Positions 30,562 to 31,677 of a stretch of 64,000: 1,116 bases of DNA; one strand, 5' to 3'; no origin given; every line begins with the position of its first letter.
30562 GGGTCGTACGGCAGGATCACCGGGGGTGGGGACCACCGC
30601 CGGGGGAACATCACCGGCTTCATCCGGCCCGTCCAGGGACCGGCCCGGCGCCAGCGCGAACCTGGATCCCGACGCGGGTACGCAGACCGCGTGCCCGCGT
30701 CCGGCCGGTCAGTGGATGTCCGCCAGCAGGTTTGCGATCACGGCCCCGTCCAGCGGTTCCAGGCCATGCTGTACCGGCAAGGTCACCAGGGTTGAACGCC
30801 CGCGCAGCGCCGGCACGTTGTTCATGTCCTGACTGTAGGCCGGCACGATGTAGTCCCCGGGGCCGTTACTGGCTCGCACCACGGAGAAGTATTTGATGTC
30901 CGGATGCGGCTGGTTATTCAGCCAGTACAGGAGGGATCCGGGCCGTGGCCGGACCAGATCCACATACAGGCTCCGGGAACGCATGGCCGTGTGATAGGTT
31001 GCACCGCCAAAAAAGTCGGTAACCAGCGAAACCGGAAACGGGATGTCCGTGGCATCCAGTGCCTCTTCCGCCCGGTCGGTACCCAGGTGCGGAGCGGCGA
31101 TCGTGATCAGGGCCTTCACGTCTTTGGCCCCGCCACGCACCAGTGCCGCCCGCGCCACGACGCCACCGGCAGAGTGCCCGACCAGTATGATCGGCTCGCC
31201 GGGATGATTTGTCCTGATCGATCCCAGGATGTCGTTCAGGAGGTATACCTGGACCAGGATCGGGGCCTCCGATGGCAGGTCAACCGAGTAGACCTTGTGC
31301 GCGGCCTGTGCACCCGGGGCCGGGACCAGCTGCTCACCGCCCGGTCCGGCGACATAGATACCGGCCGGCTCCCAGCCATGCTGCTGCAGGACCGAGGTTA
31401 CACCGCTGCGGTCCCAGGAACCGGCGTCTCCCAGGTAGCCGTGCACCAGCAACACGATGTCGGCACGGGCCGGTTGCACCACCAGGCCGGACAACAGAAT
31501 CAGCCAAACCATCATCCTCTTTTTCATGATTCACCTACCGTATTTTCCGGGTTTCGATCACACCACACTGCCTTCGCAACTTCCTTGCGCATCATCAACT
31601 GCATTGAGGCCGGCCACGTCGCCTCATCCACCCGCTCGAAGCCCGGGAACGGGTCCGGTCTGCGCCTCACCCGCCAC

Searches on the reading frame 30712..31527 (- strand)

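Call 14: search_protein_families(library=pfam, proteins=[window:30712-31527:-], max_evalue=0.00001)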
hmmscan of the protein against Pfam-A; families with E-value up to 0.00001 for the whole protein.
window:30712-31527:- (272 aa): 6 families
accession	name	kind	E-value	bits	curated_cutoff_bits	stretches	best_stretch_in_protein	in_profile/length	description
PF07819.20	PGAP1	-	5.1e-09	36.7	24.3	1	98-151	77-133/233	PGAP1-like alpha/beta domain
PF00561.26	Abhydrolase_1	-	4.4e-08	33.5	25.8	1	24-158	2-117/245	alpha/beta hydrolase fold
PF12146.15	Hydrolase_4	-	2.2e-07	30.9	27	1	23-146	5-110/239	Serine aminopeptidase, S33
PF12697.13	Abhydrolase_6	-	7.4e-07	30.5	26.3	1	25-208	1-162/217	Alpha/beta hydrolase family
PF02089.21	Palm_thioest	-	2.3e-06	28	26.8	1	109-185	71-132/254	Palmitoyl protein thioesterase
PF05057.20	DUF676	-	4e-06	26.9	20.3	1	96-156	62-134/217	Putative serine esterase (DUF676)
